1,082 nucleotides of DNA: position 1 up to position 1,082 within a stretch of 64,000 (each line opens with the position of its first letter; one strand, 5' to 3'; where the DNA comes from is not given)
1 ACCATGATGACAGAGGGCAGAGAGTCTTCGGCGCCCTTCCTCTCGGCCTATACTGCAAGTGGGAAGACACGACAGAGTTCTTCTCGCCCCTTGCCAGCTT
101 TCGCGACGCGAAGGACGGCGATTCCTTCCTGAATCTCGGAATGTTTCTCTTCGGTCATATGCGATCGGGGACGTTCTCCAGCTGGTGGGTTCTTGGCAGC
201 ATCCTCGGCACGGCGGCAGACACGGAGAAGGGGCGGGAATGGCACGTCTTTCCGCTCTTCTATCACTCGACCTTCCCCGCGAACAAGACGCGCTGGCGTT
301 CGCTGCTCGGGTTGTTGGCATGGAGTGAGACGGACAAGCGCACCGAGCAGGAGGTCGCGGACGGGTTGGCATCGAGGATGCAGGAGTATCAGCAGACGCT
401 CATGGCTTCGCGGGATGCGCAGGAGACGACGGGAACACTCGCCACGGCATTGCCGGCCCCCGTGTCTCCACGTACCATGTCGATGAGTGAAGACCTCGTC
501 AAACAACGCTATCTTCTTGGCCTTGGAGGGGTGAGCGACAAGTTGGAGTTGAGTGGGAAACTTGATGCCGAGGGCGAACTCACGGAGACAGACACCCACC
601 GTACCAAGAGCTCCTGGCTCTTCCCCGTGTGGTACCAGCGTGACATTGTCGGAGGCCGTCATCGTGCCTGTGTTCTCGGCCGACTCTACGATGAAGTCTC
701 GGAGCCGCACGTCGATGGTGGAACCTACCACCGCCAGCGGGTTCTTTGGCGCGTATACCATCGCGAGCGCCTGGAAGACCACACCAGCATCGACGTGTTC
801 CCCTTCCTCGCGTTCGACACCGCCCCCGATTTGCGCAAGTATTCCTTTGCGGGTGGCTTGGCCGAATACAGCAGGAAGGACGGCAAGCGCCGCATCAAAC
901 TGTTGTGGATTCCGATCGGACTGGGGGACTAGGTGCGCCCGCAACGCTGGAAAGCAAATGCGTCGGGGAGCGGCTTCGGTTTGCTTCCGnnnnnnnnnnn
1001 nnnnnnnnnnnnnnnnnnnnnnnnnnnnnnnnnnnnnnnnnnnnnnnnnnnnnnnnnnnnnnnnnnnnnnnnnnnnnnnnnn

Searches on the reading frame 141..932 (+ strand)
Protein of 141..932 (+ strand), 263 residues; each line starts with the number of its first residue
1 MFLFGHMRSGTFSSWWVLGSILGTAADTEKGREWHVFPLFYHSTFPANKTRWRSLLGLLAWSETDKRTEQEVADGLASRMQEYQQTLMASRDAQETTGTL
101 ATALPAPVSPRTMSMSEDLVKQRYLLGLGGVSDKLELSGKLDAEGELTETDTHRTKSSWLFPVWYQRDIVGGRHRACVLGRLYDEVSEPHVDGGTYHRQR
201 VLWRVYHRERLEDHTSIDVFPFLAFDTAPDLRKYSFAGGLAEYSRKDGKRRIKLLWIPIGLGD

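Call 60: find_encoding_contigs(protein=window:141-932:+, flank=10000, max_places=2)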
Protein window:141-932:+ (263 aa): no gene with exactly this product is on record in the collection.

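Call 77: search_protein_families(library=pfam, proteins=[window:141-932:+], max_evalue=0.00001)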
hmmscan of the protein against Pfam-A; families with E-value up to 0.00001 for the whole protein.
window:141-932:+ (263 aa): 0 families
